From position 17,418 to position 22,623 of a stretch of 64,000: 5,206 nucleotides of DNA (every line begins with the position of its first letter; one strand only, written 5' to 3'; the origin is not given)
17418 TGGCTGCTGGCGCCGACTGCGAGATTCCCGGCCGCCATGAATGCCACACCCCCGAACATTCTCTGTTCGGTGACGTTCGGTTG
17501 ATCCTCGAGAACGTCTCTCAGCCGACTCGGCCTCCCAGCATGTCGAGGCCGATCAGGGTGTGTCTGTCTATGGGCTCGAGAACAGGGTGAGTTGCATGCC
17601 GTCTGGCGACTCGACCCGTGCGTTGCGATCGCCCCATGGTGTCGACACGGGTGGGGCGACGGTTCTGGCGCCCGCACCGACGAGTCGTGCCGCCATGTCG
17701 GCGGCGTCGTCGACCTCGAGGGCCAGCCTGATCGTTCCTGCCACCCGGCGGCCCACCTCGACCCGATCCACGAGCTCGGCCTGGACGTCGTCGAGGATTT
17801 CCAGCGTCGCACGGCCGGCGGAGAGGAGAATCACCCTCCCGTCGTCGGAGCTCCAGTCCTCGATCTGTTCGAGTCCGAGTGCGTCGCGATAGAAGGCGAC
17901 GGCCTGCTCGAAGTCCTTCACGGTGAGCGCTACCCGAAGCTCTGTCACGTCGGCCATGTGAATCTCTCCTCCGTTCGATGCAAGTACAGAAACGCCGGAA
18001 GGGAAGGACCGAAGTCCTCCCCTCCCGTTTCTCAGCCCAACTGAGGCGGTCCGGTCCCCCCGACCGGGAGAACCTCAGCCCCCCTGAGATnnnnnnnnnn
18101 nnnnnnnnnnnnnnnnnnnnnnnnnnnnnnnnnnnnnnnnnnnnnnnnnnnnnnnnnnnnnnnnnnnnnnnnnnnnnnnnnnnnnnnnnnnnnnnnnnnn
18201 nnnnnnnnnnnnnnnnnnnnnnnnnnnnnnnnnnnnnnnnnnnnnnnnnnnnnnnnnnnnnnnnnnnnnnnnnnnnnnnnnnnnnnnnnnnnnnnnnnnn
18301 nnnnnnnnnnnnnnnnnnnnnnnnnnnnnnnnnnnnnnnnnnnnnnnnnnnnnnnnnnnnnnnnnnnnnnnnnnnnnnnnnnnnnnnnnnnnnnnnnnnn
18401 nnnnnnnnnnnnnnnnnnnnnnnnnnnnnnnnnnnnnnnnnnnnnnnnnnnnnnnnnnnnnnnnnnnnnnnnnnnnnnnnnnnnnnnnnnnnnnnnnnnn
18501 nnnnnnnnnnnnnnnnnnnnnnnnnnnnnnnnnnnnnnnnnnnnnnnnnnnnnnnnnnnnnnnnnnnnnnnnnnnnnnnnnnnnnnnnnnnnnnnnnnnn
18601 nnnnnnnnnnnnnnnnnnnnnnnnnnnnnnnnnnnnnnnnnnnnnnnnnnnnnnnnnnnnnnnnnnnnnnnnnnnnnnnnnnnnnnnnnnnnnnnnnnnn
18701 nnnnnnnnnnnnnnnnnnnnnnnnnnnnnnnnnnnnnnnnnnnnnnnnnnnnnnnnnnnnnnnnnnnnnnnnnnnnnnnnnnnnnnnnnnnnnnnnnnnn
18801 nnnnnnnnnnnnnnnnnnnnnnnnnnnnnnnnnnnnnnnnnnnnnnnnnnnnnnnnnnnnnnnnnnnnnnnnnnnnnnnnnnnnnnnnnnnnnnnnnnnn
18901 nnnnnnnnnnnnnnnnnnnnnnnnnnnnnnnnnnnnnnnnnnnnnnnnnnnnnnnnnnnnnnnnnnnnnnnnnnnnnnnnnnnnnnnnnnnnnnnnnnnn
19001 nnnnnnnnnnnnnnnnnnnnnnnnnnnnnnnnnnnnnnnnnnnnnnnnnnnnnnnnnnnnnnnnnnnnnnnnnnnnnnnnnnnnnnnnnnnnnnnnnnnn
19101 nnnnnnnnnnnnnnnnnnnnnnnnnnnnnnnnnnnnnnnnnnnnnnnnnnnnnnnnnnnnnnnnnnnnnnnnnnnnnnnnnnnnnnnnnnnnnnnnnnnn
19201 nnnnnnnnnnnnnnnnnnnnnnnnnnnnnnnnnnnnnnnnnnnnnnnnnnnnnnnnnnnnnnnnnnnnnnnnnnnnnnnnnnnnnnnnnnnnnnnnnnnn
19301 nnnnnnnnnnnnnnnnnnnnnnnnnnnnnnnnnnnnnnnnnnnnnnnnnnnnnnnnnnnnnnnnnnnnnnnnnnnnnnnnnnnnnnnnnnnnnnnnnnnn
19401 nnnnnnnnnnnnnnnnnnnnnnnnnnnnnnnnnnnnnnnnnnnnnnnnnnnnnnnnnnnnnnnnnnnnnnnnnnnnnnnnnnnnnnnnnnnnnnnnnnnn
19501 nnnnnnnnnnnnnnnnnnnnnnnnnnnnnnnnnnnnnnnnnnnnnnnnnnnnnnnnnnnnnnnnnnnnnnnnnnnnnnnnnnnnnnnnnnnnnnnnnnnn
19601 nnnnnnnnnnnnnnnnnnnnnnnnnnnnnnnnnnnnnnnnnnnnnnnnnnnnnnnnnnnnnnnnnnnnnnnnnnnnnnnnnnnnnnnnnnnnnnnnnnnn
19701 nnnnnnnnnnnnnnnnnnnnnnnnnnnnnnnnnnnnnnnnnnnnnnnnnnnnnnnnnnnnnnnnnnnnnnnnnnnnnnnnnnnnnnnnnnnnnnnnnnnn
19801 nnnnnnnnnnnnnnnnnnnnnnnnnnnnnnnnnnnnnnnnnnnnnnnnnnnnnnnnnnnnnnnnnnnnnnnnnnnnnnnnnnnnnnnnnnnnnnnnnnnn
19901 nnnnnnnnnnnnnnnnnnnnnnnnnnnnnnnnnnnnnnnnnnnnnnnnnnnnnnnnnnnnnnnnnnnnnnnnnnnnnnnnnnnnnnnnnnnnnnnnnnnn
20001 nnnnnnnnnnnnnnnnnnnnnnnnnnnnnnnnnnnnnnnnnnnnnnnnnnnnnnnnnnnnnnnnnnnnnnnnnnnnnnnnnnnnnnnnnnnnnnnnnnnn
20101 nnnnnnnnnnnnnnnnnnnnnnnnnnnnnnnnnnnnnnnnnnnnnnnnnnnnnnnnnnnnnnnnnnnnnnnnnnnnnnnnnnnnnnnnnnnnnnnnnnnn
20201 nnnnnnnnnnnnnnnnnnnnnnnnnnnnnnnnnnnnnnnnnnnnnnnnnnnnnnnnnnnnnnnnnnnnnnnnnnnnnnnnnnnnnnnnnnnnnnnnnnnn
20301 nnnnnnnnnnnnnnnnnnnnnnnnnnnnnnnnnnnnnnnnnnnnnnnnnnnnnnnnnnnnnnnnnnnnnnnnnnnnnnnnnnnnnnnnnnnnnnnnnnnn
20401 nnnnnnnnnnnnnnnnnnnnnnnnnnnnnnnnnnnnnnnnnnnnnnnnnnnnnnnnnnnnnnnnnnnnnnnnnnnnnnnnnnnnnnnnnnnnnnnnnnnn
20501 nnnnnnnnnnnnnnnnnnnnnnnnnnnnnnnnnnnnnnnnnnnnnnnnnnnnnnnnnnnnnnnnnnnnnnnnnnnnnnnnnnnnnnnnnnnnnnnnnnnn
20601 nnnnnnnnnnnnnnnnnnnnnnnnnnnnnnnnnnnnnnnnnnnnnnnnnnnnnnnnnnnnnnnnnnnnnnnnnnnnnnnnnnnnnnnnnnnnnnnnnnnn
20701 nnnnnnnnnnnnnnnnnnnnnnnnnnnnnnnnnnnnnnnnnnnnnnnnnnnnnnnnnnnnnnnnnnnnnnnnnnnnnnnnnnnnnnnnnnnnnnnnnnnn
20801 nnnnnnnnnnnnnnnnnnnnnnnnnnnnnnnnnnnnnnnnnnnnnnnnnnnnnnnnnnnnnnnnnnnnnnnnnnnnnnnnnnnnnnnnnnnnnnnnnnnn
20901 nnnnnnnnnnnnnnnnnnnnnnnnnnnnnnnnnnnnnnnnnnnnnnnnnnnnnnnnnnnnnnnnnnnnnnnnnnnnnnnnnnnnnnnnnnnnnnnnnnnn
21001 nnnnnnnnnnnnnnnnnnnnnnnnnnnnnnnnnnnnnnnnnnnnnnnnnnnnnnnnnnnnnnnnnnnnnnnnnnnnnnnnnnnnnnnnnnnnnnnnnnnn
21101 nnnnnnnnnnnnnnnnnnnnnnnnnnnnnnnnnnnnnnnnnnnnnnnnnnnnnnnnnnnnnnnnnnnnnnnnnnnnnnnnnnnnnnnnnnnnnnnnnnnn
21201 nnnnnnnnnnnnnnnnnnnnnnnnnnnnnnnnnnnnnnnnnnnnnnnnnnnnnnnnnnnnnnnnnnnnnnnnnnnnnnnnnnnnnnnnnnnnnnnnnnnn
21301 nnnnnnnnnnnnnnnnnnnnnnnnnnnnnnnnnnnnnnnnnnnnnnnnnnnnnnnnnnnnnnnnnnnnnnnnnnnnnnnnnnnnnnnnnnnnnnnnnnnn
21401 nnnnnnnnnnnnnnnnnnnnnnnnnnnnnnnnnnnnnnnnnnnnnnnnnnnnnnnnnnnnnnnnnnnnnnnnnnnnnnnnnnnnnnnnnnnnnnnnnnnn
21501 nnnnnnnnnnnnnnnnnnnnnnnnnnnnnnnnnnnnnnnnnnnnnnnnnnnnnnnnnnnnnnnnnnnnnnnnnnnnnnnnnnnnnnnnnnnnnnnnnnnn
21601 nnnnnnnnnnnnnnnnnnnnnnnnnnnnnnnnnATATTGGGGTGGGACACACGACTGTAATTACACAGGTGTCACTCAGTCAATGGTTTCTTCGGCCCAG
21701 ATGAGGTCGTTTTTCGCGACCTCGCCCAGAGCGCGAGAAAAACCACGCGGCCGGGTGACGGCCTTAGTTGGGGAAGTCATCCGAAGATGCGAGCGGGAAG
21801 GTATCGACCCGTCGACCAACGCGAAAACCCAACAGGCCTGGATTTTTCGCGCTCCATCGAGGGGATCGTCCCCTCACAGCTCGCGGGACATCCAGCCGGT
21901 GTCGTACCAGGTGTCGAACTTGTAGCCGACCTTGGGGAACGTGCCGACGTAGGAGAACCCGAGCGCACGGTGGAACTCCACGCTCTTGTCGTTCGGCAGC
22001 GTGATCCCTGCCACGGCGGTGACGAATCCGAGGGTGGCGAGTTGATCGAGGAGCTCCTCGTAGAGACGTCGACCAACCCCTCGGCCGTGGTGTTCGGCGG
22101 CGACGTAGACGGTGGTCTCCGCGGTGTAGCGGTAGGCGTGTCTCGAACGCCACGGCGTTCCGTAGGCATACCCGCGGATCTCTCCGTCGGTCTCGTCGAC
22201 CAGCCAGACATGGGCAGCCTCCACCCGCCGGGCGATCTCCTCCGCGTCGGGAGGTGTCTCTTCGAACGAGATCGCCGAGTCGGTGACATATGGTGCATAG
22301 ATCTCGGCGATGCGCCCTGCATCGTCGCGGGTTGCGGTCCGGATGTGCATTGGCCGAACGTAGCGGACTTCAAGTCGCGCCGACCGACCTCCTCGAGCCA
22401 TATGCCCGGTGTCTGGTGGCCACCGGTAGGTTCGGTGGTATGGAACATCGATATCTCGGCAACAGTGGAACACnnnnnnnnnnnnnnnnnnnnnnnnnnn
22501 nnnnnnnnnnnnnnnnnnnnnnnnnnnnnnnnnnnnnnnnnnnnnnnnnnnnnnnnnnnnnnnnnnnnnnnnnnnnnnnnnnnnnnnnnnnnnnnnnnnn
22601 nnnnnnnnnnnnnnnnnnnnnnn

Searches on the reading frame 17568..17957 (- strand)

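Call 44: search_protein_families(library=pfam, proteins=[window:17568-17957:-], max_evalue=0.00001)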
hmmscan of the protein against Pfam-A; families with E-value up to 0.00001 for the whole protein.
window:17568-17957:- (129 aa): 3 families
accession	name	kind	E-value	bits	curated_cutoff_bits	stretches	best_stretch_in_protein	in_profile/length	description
PF00903.31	Glyoxalase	-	6.2e-15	56.1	20.6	1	8-123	4-119/121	Glyoxalase/Bleomycin resistance protein/Dioxygenase superfamily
PF18029.7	Glyoxalase_6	-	1.4e-09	39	23.6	1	9-125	2-105/106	Glyoxalase-like domain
PF13669.12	Glyoxalase_4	-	1.5e-06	28.9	27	1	9-101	3-95/109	Glyoxalase/Bleomycin resistance protein/Dioxygenase superfamily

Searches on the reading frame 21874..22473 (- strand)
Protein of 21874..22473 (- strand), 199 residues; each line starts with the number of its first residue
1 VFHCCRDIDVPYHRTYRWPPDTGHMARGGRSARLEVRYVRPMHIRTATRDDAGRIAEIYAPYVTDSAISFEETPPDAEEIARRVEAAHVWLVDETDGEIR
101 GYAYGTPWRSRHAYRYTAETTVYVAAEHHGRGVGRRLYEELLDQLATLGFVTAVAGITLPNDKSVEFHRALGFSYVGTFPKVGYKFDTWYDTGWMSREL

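Call 87: search_protein_families(library=pfam, proteins=[window:21874-22473:-], max_evalue=0.001)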
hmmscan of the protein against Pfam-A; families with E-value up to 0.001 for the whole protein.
window:21874-22473:- (199 aa): 6 families
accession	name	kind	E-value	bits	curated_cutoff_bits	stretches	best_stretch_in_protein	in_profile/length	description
PF13420.13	Acetyltransf_4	-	5.2e-19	69.2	24.3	1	44-194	1-155/155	Acetyltransferase (GNAT) domain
PF00583.31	Acetyltransf_1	-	2.2e-16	60.6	20.7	1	70-173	16-116/116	Acetyltransferase (GNAT) family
PF13508.13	Acetyltransf_7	-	2e-08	34.9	27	1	87-174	3-83/84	Acetyltransferase (GNAT) domain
PF13302.13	Acetyltransf_3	-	7.4e-07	30.4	25.4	1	44-173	4-137/138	Acetyltransferase (GNAT) domain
PF08445.16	FR47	-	6e-05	23.4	22.1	1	120-174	25-78/86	FR47-like protein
PF13673.13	Acetyltransf_10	-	0.00022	21.6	23.6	1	78-176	20-110/128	Acetyltransferase (GNAT) domain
